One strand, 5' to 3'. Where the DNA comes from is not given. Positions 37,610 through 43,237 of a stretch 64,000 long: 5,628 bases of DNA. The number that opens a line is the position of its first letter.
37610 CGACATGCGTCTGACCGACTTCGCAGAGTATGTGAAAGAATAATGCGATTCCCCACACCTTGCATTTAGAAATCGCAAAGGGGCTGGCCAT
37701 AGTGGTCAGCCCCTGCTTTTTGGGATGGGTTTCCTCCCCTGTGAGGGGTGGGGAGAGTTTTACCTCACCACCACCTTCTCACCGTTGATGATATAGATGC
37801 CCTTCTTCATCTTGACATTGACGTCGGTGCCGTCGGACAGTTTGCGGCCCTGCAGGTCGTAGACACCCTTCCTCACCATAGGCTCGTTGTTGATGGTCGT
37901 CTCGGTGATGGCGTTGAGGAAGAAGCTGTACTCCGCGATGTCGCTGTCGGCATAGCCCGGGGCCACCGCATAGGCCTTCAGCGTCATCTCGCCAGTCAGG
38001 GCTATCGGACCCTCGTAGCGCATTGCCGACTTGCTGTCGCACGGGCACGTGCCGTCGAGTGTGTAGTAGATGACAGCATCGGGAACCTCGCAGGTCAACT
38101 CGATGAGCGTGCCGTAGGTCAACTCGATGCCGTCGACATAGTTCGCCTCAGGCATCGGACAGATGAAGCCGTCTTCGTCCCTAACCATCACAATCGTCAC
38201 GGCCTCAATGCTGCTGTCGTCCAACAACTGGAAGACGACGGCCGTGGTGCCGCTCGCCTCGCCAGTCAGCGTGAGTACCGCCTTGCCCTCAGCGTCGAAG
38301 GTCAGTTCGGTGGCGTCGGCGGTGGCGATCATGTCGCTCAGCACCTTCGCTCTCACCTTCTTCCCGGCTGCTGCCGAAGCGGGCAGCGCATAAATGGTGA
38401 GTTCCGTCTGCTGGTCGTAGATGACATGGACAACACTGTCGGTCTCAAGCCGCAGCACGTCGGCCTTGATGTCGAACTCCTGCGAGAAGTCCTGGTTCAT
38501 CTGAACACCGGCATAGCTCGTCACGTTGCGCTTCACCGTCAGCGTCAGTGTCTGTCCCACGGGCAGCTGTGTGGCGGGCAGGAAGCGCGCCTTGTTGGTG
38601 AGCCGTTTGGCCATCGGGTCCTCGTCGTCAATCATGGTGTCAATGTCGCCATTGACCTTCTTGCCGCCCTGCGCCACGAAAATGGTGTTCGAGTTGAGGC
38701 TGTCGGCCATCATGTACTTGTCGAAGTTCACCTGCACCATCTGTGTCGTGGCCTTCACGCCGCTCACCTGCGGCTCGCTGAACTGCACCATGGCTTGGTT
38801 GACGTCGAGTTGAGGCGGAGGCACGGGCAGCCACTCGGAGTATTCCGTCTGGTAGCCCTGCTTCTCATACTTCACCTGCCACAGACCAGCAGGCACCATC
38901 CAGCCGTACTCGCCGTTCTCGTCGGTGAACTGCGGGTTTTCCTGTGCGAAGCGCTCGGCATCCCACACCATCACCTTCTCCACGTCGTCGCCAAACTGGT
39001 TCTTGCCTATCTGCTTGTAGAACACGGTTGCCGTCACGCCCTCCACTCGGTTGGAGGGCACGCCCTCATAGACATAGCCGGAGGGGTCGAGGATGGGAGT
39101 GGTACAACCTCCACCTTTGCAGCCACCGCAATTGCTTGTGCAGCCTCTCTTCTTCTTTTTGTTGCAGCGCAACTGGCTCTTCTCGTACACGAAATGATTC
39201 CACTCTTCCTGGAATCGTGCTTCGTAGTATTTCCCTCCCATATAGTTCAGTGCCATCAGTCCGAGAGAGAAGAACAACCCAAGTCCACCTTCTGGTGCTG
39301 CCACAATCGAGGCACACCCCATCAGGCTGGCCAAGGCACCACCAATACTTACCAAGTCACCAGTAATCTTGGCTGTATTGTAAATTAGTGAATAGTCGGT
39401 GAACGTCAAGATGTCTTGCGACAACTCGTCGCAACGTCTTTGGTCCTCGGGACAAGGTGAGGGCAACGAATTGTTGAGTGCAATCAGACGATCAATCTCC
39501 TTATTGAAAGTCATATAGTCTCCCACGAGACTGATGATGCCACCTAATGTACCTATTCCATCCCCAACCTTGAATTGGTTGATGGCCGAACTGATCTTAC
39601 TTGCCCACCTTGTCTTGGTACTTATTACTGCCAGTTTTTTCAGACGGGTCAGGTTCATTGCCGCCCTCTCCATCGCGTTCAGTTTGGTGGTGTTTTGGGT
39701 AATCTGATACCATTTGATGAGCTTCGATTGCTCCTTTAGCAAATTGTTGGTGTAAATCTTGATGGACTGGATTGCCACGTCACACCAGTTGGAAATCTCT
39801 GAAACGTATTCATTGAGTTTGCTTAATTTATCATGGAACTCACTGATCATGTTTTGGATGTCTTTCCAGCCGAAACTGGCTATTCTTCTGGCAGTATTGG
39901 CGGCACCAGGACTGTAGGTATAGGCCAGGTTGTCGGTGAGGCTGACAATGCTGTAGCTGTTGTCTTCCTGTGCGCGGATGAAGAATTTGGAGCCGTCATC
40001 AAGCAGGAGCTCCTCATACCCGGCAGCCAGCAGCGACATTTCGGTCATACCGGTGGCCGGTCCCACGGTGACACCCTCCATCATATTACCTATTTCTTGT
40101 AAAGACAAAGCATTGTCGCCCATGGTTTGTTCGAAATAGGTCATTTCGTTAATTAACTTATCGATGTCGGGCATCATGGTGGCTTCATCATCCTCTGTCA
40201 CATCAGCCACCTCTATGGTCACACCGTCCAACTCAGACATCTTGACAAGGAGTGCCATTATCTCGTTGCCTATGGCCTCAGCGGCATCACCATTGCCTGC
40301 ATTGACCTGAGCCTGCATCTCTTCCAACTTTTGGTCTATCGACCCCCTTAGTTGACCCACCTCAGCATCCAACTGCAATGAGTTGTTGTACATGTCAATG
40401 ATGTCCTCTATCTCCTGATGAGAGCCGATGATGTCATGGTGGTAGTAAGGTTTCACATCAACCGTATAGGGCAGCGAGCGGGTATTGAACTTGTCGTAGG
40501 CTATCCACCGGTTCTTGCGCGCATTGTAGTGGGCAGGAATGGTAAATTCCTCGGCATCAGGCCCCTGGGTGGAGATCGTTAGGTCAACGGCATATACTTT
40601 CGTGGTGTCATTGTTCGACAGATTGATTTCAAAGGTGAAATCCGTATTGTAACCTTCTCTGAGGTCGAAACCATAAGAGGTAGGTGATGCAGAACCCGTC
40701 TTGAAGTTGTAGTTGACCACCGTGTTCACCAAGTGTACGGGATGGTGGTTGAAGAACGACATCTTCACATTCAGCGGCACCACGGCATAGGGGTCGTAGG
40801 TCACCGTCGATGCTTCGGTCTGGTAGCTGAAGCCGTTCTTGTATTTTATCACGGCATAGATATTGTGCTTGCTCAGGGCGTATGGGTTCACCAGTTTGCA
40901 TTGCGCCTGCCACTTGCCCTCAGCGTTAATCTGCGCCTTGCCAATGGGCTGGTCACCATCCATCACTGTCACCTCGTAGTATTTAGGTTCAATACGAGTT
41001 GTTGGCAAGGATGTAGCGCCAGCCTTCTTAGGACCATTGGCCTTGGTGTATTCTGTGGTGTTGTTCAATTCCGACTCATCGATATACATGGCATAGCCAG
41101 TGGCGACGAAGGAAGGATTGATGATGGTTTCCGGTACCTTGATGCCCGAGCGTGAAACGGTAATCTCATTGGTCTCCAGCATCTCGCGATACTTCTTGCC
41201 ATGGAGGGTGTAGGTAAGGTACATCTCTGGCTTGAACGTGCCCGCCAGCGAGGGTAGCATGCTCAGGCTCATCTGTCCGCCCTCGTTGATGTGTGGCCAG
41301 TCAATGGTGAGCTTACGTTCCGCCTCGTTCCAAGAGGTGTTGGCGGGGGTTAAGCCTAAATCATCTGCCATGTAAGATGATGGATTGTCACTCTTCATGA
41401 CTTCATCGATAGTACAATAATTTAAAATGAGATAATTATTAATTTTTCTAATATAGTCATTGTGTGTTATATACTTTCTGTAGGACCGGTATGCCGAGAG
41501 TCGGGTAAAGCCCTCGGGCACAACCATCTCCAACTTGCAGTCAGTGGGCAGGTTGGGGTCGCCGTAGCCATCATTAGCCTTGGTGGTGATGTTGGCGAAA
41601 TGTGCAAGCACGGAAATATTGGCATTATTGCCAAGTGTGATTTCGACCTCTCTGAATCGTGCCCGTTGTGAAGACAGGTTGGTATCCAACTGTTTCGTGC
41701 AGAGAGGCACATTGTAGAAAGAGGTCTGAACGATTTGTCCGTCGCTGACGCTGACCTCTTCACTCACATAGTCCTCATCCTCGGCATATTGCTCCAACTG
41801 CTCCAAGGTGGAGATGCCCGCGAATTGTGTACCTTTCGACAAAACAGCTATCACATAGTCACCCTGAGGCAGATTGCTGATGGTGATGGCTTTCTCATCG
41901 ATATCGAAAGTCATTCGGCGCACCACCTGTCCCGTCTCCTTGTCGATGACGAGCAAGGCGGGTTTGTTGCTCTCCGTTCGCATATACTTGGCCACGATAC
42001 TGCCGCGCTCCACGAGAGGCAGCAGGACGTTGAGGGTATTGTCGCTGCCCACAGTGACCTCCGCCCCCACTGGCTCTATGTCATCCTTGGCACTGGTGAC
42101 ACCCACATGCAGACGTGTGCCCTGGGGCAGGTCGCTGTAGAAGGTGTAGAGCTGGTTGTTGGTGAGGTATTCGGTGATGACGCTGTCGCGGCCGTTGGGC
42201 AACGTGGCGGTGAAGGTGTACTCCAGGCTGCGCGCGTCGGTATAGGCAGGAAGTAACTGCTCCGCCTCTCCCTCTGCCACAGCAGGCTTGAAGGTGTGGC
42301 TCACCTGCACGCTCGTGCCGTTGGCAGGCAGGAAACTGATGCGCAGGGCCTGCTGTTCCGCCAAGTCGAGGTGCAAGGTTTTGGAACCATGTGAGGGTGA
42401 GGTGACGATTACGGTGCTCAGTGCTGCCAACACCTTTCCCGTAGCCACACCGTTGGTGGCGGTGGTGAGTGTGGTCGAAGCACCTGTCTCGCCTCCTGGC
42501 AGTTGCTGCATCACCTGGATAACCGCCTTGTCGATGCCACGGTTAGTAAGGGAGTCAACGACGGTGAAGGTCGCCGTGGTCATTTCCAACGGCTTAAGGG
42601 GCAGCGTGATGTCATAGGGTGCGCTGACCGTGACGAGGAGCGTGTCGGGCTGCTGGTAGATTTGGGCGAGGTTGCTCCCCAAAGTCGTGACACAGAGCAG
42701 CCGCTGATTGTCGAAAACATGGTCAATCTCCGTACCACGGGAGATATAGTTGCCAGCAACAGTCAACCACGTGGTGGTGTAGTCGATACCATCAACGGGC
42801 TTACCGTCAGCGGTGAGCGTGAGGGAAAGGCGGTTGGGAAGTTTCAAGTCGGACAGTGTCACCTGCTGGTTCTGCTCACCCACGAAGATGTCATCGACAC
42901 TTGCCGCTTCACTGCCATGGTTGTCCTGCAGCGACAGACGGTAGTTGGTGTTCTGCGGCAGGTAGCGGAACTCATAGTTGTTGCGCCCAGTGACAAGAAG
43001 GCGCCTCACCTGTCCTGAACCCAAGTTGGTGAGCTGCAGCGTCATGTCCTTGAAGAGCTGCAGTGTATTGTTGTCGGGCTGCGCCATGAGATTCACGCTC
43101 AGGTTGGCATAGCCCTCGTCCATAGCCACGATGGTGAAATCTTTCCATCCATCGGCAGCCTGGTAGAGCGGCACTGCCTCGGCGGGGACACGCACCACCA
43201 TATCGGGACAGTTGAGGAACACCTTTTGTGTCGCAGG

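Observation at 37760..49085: Kelch-sensor/AraC transmembrane regulator adjacent to a two-gene T9SS-type cargo operon (1030-aa LRR protein + 2095-aa giant protein)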

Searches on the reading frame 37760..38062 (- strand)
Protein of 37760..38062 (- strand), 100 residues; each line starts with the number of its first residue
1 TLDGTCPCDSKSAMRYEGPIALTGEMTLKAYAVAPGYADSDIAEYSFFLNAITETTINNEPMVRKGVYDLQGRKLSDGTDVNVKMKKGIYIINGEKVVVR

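Call 9: search_protein_families(library=pfam, proteins=[window:37760-38062:-], max_evalue=10)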
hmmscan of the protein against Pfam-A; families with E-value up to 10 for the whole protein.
window:37760-38062:- (100 aa): 2 families
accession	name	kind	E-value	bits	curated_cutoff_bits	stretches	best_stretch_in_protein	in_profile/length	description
PF13287.12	Fn3_assoc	-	5.6e-08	33.2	23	1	1-44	15-56/59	Fn3 associated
PF13290.12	CHB_HEX_C_1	-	1.6e-07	31.6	22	1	1-43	26-66/67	Chitobiase/beta-hexosaminidase C-terminal domain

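Call 25: search_protein_families(library=ncbifam, proteins=[window:37760-38062:-], max_evalue=10)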
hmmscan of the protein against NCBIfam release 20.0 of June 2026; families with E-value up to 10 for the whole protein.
window:37760-38062:- (100 aa): 0 families
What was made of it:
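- Standard CTD models do not hit the tail (calls 9, 25).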

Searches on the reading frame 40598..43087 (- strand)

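Call 50: search_protein_families(library=pfam, proteins=[window:40598-43087:-], max_evalue=1)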
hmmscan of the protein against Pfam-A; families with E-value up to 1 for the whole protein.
window:40598-43087:- (830 aa): 1 family
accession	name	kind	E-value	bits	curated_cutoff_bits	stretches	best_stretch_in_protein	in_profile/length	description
PF13485.12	Peptidase_MA_2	-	0.022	15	32.4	1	720-817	100-195/201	Peptidase MA superfamily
